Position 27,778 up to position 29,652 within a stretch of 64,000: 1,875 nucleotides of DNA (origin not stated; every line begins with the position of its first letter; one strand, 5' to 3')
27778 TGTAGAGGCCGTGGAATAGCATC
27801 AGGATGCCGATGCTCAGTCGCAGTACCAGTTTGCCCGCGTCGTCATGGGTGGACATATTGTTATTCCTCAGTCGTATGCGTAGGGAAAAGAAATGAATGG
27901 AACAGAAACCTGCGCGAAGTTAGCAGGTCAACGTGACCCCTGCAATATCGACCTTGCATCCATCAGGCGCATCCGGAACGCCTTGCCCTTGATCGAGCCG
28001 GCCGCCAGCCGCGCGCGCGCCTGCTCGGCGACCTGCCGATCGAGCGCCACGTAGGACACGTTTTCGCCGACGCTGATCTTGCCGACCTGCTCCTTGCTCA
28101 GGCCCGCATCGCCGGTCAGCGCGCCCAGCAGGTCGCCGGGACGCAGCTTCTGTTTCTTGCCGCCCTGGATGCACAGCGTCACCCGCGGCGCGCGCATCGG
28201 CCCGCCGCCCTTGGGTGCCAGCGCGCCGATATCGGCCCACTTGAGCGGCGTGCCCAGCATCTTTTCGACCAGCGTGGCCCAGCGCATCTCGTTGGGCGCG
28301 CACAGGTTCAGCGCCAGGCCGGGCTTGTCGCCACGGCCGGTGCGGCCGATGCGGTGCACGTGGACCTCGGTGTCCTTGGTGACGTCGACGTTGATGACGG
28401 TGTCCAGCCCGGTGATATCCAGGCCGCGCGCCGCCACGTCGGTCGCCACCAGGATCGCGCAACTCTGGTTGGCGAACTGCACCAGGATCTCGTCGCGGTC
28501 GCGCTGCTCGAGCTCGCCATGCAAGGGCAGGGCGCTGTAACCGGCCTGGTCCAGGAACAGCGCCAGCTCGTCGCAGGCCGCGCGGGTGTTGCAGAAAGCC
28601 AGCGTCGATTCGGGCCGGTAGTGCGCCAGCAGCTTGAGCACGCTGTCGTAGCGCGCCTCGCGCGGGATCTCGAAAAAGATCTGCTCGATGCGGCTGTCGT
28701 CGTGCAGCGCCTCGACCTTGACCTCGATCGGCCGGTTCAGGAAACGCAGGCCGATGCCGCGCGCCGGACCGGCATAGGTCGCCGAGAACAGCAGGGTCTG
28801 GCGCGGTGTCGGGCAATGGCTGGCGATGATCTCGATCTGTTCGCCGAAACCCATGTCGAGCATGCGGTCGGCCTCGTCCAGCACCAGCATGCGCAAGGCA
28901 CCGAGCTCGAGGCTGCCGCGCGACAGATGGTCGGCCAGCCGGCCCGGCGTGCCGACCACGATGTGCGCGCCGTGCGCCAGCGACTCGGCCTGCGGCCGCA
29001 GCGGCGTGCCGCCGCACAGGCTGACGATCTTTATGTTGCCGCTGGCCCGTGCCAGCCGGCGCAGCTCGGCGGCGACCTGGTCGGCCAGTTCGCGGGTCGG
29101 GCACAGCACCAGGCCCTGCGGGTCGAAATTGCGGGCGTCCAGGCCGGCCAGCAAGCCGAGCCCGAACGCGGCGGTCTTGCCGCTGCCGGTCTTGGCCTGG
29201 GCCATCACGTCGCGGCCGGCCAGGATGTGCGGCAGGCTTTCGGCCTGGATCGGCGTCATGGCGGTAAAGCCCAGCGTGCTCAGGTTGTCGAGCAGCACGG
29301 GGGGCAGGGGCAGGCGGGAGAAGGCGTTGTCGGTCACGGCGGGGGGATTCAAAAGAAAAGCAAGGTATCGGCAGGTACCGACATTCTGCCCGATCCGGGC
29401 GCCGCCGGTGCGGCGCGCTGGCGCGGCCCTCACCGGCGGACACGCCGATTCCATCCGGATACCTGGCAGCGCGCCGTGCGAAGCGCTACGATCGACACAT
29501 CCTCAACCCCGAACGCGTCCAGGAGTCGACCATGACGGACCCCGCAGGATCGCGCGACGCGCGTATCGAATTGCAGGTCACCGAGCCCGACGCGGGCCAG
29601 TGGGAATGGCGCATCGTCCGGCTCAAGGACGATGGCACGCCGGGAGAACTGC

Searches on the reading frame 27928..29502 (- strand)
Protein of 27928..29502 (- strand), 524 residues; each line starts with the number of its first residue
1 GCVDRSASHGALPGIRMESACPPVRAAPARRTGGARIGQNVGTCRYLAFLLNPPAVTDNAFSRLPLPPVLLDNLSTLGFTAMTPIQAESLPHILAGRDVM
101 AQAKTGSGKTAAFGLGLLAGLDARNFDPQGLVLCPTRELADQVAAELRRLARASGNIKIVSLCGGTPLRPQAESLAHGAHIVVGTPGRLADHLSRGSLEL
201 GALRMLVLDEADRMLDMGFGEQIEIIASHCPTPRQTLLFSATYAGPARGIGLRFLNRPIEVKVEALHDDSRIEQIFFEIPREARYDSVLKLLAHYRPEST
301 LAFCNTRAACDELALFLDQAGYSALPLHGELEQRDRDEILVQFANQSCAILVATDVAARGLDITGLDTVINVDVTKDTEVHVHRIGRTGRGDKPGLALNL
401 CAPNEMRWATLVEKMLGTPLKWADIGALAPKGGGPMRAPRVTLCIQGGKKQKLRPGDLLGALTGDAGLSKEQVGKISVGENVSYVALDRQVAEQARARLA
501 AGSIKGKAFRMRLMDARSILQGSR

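Call 25: search_protein_families(library=ncbifam, proteins=[window:27928-29502:-], max_evalue=1e-10)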
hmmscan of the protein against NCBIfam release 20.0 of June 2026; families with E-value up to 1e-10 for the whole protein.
window:27928-29502:- (524 aa): 17 families
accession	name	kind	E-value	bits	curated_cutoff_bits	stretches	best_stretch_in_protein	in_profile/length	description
NF008744.0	PRK11776.1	equivalog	2.6e-206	685.6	524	1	58-514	3-459/460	ATP-dependent RNA helicase DbpA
NF053631.1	RNA_helic_CshA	equivalog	7.1e-111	371.1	646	1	61-418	1-358/434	degradosome RNA helicase CshA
NF053636.1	DDHlcsCsdAPsy1082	equivalog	1.2e-90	304.5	890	1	60-433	4-379/512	DEAD/DEAH box helicase CsdA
NF008642.0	PRK11634.1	equivalog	2.1e-87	294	989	1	58-415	5-363/628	DEAD/DEAH family ATP-dependent RNA helicase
NF008394.0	PRK11192.1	equivalog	1.4e-85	287.8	507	1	60-433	4-383/441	ATP-dependent RNA helicase SrmB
NF053711.1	RNA_heli_RhlE1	exception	4.2e-81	272.9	750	1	61-438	3-385/434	RNA helicase RhlE1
NF053710.1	RNA_heli_RhlE2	exception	2.2e-75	254.3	925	1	61-415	3-367/635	RNA helicase RhlE2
NF003419.0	PRK04837.1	equivalog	9.8e-73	245.3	588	1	56-401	6-360/424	ATP-dependent RNA helicase RhlB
NF007882.0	PRK10590.1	equivalog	4.8e-71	240.1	743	1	61-419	3-367/456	ATP-dependent RNA helicase RhlE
NF003390.0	PRK04537.1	equivalog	1.9e-65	222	732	1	56-399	6-359/572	ATP-dependent RNA helicase RhlB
NF002340.1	PRK01297.1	equivalog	6.2e-65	219.4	564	1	61-417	3-369/372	ATP-dependent RNA helicase RhlB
TIGR04121.1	DEXH_lig_assoc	equivalog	6.1e-19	67.2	850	1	83-389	15-344/804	ligase-associated DNA damage response DEXH box helicase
TIGR00614.1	recQ_fam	subfamily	9.7e-18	64.2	219.8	1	288-409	216-338/470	RecQ family ATP-dependent DNA helicase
TIGR01389.1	recQ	equivalog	4.2e-17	61.8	640.2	1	76-410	8-337/591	DNA helicase RecQ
NF010337.0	PRK13766.1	equivalog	1.5e-15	56.4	610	0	292-393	361-470/781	Hef nuclease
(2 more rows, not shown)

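Call 27: find_homologous_proteins(query=window:27928-29454:-, max_evalue=1e-60)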
Query window:27928-29454:- (508 aa): 8000 proteins with E <= 1e-60 among 8000 candidates; the best 120 are listed.
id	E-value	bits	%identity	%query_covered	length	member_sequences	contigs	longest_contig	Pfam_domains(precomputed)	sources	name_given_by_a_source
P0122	0.0e+0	1129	100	100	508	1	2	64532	PF00270.36,PF03880.22,PF00271.38,PF04851.22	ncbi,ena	-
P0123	2.3e-202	691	70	91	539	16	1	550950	PF00270.36,PF03880.22,PF00271.38,PF04851.22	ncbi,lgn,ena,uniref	ncbi:ATP-dependent 23S rRNA helicase DbpA [plant metagenome]|uniref:ATP-dependent 23S rRNA helicase 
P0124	3.2e-202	691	68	87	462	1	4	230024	PF00270.36,PF03880.22,PF21090.4,PF00271.38,PF04851.22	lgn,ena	-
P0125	1.1e-201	689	69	91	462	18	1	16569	PF00270.36,PF03880.22,PF21090.4,PF00271.38,PF04851.22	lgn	-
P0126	1.9e-201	688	68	91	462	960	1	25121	PF00270.36,PF03880.22,PF21090.4,PF00271.38,PF04851.22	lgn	-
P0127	2.9e-201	688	69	91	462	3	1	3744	PF00270.36,PF03880.22,PF21090.4,PF00271.38,PF04851.22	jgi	-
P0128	3.3e-201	687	69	91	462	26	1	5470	PF00270.36,PF03880.22,PF00271.38,PF04851.22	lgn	-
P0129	9.3e-201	686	69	91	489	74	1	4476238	PF00270.36,PF03880.22,PF21090.4,PF00271.38,PF04851.22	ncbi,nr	ncbi:ATP-dependent RNA helicase DbpA [Bordetella trematum]|nr:ATP-dependent RNA helicase DbpA [Borde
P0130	2.1e-200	685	68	91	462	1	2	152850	PF00270.36,PF03880.22,PF21090.4,PF00271.38,PF04851.22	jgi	jgi:ATP-independent RNA helicase DbpA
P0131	5.2e-200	684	68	91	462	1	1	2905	PF00270.36,PF03880.22,PF21090.4,PF00271.38,PF04851.22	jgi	jgi:ATP-dependent RNA helicase DbpA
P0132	5.7e-200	683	68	91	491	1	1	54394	PF00270.36,PF03880.22,PF00271.38,PF04851.22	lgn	-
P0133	8.2e-200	683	68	91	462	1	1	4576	PF00270.36,PF03880.22,PF21090.4,PF00271.38,PF04851.22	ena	-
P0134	1.1e-199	682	68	91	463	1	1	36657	PF00270.36,PF03880.22,PF00271.38,PF04851.22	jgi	-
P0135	1.1e-199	682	68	91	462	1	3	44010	PF00270.36,PF03880.22,PF00271.38,PF04851.22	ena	-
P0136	1.3e-199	682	68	91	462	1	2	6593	PF00270.36,PF03880.22,PF21090.4,PF00271.38,PF04851.22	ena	-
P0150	3.1e-198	678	68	91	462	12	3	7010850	PF00270.36,PF03880.22,PF21090.4,PF00271.38,PF04851.22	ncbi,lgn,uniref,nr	ncbi:ATP-dependent RNA helicase DbpA [Achromobacter denitrificans]|uniref:ATP-dependent RNA helicase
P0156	9.6e-198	676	67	91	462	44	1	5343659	PF00270.36,PF03880.22,PF00271.38,PF04851.22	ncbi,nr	ncbi:ATP-dependent RNA helicase DbpA [Bordetella bronchiseptica]|nr:ATP-dependent RNA helicase DbpA 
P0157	1.3e-197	676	68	91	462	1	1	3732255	PF00270.36,PF03880.22,PF21090.4,PF00271.38,PF04851.22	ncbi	ncbi:ATP-independent RNA helicase, partial [Bordetella avium 197N]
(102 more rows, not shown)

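Call 28: find_encoding_contigs(protein=P0157, flank=10000, max_places=2)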
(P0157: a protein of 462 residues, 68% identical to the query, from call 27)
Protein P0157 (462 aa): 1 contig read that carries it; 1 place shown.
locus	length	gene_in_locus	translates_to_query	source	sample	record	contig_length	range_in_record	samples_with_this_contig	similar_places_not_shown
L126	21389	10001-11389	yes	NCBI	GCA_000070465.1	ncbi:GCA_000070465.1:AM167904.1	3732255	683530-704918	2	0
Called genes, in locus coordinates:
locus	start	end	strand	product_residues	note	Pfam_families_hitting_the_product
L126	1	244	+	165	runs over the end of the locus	PF13577:SnoaL_4, PF00866:Ring_hydroxyl_B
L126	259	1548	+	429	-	PF00355:Rieske, PF00848:Ring_hydroxyl_A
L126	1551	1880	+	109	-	PF00355:Rieske, PF13806:Rieske_2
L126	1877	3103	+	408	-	PF01266:DAO (faint), PF03486:HI0933_like (faint), PF07992:Pyr_redox_2, PF13450:NAD_binding_8 (faint), PF13454:NAD_binding_9 (faint), PF13738:Pyr_redox_3 (faint), PF00070:Pyr_redox, PF14759:Reductase_C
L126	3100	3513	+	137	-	PF13577:SnoaL_4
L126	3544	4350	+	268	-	PF01557:FAA_hydrolase (weak)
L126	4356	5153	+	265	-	PF03328:HpcH_HpaI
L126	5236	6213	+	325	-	PF03401:TctC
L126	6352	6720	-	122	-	-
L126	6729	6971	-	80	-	PF13441:Gly-zipper_YMGG (weak), PF05433:Rick_17kDa_Anti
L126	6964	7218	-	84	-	-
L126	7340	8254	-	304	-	PF00126:HTH_1, PF03466:LysR_substrate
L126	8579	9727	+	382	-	PF01168:Ala_racemase_N, PF14031:D-ser_dehydrat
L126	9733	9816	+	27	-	-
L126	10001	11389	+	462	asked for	PF00270:DEAD, PF04851:ResIII (weak), PF21090:P-loop_SecA (faint), PF00271:Helicase_C, PF03880:DbpA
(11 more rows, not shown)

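Call 29: find_encoding_contigs(protein=P0156, flank=10000, max_places=2)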
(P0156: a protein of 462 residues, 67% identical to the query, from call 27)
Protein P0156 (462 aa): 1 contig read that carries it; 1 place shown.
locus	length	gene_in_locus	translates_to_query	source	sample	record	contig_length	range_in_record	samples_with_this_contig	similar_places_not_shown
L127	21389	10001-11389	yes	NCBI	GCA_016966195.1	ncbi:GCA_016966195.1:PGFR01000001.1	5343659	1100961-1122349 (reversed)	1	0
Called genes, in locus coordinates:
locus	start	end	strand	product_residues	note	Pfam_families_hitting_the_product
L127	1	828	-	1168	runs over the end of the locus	PF01558:POR, PF20169:DUF6537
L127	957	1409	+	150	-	PF13404:HTH_AsnC-type, PF13412:HTH_24, PF01037:AsnC_trans_reg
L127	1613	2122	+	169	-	-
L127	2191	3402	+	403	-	PF03137:OATP (faint), PF07690:MFS_1, PF13347:MFS_2 (faint), PF07690:MFS_1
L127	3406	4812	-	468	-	PF00749:tRNA-synt_1c, PF19269:Anticodon_2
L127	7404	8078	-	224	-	PF00392:GntR, PF07729:FCD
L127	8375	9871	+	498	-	-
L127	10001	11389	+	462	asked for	PF00270:DEAD, PF04851:ResIII, PF00271:Helicase_C, PF03880:DbpA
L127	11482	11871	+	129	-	PF00903:Glyoxalase, PF13669:Glyoxalase_4 (weak)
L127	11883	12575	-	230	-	PF00857:Isochorismatase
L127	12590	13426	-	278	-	PF00528:BPD_transp_1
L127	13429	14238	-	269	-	PF00005:ABC_tran, PF13304:AAA_21 (faint)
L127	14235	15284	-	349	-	PF13379:NMT1_2, PF09084:NMT1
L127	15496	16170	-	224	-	PF02230:Abhydrolase_2, PF12146:Hydrolase_4 (faint)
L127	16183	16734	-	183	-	PF04751:DarP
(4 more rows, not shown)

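Call 30: find_encoding_contigs(protein=P0150, flank=10000, max_places=2)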
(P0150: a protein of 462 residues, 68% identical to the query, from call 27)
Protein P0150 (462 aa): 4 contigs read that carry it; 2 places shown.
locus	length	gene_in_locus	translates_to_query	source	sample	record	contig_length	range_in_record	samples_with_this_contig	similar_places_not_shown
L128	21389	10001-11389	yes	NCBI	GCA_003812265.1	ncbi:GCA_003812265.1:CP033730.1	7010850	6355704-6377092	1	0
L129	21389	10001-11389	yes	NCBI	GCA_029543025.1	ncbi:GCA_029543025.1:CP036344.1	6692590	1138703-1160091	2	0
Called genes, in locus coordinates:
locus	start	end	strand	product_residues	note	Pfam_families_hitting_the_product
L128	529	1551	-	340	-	PF00005:ABC_tran, PF13304:AAA_21 (faint), PF08352:oligo_HPY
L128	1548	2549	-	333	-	PF00005:ABC_tran, PF13304:AAA_21 (weak), PF08352:oligo_HPY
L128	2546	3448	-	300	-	PF12911:OppC_N (weak), PF00528:BPD_transp_1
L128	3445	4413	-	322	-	PF19300:BPD_transp_1_N, PF00528:BPD_transp_1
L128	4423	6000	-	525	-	PF00496:SBP_bac_5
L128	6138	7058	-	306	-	PF01515:PTA_PTB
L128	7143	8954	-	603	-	PF02776:TPP_enzyme_N, PF00205:TPP_enzyme_M, PF02775:TPP_enzyme_C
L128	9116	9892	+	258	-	PF09339:HTH_IclR, PF12802:MarR_2 (weak), PF01614:IclR_C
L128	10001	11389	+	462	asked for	PF00270:DEAD, PF04851:ResIII (weak), PF00271:Helicase_C, PF21090:P-loop_SecA (weak), PF03880:DbpA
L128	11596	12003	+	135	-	PF07681:DoxX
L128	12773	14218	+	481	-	-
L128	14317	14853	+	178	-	PF00578:AhpC-TSA, PF08534:Redoxin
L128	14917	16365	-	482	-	PF02515:CoA_transf_3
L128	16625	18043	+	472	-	PF00875:DNA_photolyase, PF03441:FAD_binding_7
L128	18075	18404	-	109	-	PF14559:TPR_19 (faint), PF07719:TPR_2 (faint)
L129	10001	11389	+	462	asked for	PF00270:DEAD, PF04851:ResIII (weak), PF00271:Helicase_C, PF21090:P-loop_SecA (weak), PF03880:DbpA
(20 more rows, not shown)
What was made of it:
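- Tried and rejected: (2) I checked the dbpA neighbourhoods of B. avium, B. bronchiseptica and A. denitrificans (calls 28-30).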
